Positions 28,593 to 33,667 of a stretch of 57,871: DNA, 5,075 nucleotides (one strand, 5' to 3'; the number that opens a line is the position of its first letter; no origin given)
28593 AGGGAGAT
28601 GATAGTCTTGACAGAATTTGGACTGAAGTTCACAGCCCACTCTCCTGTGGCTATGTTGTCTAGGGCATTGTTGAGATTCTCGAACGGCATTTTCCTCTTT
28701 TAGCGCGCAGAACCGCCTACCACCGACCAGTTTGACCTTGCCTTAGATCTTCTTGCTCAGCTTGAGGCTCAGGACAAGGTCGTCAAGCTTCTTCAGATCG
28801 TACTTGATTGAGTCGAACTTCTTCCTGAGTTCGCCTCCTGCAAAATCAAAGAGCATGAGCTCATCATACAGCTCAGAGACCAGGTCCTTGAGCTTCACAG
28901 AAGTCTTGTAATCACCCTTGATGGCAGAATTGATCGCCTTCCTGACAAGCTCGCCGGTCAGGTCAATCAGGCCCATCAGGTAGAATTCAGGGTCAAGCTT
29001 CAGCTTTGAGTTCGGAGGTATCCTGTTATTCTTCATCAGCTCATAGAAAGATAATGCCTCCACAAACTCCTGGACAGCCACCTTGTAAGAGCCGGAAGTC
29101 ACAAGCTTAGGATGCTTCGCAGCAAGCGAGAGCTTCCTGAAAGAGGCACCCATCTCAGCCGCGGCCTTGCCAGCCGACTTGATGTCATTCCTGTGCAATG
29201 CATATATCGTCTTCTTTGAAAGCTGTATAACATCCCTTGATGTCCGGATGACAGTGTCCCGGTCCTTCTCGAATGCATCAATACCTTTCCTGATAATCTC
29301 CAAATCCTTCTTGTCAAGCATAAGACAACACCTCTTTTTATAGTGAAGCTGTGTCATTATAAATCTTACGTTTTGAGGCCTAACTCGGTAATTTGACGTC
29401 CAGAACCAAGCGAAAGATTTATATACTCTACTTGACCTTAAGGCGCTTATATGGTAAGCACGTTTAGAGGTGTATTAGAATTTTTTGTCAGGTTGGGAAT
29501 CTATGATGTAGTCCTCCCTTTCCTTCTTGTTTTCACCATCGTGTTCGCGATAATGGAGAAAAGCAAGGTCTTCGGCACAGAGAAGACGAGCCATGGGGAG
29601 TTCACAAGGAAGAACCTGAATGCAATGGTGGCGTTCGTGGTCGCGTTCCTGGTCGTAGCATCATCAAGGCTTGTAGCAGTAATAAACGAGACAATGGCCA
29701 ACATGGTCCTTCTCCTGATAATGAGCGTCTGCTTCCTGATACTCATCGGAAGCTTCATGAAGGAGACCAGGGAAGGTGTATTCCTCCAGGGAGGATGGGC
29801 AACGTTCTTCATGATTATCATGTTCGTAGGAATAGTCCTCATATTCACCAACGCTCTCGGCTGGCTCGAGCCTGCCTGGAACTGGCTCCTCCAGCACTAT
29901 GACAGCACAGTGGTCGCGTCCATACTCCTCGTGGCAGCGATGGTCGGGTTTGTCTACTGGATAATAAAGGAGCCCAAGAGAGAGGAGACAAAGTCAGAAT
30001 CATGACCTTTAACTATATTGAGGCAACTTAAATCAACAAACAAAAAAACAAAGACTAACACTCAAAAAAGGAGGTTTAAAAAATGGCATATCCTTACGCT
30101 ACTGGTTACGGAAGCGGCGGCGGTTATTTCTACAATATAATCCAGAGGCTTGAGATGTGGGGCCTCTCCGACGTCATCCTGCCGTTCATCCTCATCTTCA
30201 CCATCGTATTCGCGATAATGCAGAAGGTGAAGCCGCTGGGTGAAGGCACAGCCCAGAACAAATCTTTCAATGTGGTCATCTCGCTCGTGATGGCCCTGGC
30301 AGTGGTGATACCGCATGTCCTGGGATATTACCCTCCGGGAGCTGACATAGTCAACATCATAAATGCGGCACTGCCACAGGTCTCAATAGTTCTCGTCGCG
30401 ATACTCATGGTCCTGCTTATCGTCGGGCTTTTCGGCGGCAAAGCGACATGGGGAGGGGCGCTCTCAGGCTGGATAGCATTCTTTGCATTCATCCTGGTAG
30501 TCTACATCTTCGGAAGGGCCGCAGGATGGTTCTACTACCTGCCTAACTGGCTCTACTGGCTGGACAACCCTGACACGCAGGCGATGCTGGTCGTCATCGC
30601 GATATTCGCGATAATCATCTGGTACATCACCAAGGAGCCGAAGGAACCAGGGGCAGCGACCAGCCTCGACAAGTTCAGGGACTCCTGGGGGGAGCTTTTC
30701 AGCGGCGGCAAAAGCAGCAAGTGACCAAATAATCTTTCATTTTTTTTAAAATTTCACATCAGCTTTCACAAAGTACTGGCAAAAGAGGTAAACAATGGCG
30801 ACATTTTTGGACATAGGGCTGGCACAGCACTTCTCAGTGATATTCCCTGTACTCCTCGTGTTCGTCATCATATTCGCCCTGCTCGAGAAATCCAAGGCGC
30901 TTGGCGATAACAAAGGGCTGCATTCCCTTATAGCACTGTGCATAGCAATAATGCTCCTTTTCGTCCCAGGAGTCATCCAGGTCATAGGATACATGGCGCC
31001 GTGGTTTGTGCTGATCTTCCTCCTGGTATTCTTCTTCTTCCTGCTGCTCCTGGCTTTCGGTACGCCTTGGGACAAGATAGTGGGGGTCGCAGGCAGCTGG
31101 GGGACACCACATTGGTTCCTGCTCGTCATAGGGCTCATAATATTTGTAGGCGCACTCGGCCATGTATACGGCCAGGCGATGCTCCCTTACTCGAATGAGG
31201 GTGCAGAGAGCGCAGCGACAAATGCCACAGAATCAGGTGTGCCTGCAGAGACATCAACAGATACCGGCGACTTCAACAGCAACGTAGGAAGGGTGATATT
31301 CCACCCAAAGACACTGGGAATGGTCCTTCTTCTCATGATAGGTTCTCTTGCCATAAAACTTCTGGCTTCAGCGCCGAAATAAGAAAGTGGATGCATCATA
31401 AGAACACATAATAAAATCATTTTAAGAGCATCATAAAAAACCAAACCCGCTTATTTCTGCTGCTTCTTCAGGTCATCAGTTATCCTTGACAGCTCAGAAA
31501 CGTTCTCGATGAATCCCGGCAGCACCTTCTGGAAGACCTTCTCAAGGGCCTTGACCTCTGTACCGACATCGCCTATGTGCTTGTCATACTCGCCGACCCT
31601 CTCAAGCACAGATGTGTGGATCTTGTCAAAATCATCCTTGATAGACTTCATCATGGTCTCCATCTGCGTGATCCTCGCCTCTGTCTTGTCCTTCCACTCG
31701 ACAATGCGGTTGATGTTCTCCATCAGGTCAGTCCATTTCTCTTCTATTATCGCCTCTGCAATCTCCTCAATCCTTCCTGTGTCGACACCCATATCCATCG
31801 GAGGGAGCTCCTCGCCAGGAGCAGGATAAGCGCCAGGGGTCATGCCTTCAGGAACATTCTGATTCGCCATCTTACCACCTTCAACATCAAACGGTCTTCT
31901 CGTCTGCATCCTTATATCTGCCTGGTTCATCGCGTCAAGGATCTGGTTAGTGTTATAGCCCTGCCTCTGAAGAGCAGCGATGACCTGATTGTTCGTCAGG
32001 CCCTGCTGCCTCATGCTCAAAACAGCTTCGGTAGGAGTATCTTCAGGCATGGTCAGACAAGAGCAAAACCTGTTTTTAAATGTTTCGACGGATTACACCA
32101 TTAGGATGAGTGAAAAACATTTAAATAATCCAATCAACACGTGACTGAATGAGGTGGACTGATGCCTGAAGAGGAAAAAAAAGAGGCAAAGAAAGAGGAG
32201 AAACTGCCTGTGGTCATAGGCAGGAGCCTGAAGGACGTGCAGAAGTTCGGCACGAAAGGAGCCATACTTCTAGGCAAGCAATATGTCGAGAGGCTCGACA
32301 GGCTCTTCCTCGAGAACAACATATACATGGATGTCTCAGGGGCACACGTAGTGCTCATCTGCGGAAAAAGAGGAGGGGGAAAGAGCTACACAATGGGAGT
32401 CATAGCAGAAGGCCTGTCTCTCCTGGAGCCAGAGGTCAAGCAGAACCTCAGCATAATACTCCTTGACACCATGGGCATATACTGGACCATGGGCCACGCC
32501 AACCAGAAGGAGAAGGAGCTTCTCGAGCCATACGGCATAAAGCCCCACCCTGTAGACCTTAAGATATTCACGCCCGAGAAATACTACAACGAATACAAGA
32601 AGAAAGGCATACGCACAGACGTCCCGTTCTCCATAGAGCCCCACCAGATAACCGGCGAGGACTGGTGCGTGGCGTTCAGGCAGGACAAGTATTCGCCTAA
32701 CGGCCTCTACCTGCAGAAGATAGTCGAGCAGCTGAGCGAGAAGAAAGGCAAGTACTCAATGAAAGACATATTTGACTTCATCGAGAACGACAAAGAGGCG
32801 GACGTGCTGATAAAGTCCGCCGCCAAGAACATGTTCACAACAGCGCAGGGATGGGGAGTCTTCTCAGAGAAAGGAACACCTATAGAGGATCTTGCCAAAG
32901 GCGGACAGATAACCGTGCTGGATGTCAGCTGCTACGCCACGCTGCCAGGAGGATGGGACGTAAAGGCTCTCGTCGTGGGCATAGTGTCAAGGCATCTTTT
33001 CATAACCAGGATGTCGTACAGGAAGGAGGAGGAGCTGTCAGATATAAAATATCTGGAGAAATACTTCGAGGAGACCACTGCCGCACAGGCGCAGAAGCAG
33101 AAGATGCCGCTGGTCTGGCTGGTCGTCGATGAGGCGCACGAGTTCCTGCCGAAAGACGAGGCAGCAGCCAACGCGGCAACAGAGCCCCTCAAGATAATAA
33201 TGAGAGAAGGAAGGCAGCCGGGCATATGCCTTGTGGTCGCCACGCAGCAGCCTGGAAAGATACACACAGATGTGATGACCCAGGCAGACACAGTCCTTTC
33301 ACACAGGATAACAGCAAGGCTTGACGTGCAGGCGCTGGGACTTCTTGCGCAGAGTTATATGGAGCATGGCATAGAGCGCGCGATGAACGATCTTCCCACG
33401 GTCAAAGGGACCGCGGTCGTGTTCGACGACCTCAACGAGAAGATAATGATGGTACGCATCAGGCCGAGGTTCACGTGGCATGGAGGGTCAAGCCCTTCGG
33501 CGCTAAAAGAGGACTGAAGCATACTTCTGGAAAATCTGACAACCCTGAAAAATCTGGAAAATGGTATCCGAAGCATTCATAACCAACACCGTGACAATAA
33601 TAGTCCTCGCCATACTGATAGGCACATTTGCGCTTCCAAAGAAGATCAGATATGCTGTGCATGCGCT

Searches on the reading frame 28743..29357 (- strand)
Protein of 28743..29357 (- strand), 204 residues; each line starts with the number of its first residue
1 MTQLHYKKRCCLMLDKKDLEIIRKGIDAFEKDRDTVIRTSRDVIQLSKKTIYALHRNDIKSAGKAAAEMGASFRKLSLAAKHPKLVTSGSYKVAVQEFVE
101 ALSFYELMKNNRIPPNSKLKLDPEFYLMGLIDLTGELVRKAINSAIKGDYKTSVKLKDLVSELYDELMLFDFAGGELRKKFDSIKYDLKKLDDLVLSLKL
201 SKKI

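Call 23: search_protein_families(library=pfam, proteins=[window:28743-29357:-], max_evalue=0.001)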
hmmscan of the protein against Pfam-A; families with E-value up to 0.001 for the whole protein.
window:28743-29357:- (204 aa): 1 family
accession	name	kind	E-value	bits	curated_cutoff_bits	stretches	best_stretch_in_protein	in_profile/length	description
PF01997.21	Translin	-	2.4e-27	96.7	25.9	1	33-200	3-203/205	Translin family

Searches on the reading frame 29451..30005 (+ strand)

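Call 100: search_protein_families(library=pfam, proteins=[window:29451-30005:+], max_evalue=0.05)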
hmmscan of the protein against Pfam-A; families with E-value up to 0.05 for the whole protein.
window:29451-30005:+ (184 aa): 1 family
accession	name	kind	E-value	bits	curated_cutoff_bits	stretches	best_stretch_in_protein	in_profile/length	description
PF01757.29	Acyl_transf_3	-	0.0051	16.4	31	1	22-177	128-267/326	Acyltransferase domain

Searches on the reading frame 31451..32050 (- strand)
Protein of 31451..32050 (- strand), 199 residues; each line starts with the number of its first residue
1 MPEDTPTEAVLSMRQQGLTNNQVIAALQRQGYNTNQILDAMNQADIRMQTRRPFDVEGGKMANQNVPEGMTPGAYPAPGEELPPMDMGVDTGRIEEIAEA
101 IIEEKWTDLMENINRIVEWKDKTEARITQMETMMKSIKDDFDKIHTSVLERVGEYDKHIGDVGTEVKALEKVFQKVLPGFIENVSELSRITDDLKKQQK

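Call 100: search_protein_families(library=pfam, proteins=[window:31451-32050:-], max_evalue=0.05)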
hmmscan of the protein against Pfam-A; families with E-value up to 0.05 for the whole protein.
window:31451-32050:- (199 aa): 5 families
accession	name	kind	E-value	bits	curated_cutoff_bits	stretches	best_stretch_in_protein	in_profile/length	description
PF10046.14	BLOC1_2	-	0.0024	18.6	33.4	1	109-175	18-83/96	Biogenesis of lysosome-related organelles complex-1 subunit 2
PF25644.1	Seadorna_VP4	-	0.004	15.8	27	1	99-173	69-143/627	Seadornavirus membrane penetration protein VP4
PF09763.15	Sec3_CC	-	0.0056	17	27.1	1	102-145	26-69/133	Exocyst complex component Sec3, coiled-coil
PF04108.17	ATG17_like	-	0.018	15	43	1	96-166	148-203/355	Autophagy protein ATG17-like domain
PF06009.19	Laminin_II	-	0.037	14.5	33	1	112-177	4-72/138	Laminin Domain II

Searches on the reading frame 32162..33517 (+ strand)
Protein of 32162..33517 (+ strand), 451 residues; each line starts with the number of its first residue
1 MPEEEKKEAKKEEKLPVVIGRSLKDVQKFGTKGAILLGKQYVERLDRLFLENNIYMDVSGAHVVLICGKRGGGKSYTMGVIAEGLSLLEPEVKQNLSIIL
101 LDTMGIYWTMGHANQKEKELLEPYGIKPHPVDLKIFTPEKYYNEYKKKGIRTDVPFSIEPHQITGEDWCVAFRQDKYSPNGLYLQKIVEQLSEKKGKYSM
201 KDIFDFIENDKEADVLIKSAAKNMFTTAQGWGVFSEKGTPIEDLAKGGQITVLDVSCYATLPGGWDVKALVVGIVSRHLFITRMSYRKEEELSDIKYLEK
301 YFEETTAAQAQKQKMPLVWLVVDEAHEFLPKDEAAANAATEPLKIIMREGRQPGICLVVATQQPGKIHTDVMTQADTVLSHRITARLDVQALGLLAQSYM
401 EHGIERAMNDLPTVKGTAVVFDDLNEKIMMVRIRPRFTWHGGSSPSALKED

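Call 23: search_protein_families(library=pfam, proteins=[window:32162-33517:+], max_evalue=0.001)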
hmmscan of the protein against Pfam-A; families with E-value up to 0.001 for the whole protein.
window:32162-33517:+ (451 aa): 1 family
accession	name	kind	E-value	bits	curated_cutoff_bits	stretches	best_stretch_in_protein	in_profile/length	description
PF01935.23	DUF87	-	2.2e-12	48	23.2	1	64-256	26-202/220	Helicase HerA, central domain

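Call 42: search_protein_families(library=ncbifam, proteins=[window:32162-33517:+], max_evalue=0.01)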
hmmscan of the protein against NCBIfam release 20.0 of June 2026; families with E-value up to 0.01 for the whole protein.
window:32162-33517:+ (451 aa): 9 families
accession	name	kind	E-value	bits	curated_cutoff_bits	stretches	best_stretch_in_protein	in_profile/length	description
NF040819.1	helicase_HerA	equivalog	9e-12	44.3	970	1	268-389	349-473/561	DNA double-strand break repair helicase HerA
NF042944.1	HerA_antiphage_2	equivalog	1.7e-11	43.6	850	1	249-390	378-502/576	anti-phage-associated helicase HerA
NF042943.1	HerA_antiphage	equivalog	1.1e-08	34.2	800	1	309-422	427-538/566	anti-phage-associated helicase HerA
NF040937.1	HerA_Thermprot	equivalog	5.1e-07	28.5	800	1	297-379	329-410/487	DNA double-strand break repair helicase HerA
NF053655.1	CedD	equivalog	2.1e-06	26.7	600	1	280-391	390-487/527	DNA-translocating ATPase CedD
TIGR03924.1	T7SS_EccC_a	equivalog_domain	8.6e-06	24.8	509.15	1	299-386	547-626/673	type VII secretion protein EccCa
TIGR03928.1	T7_EssCb_Firm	equivalog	0.0015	16.2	778.4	1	308-390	906-986/1296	type VII secretion protein EssC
NF041214.1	plasmid_TraB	equivalog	0.0021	16.6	800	1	302-383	332-409/639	plasmid transfer protein TraB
TIGR03925.1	T7SS_EccC_b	equivalog_domain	0.0035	15.7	346.55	0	293-386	163-252/564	type VII secretion protein EccCb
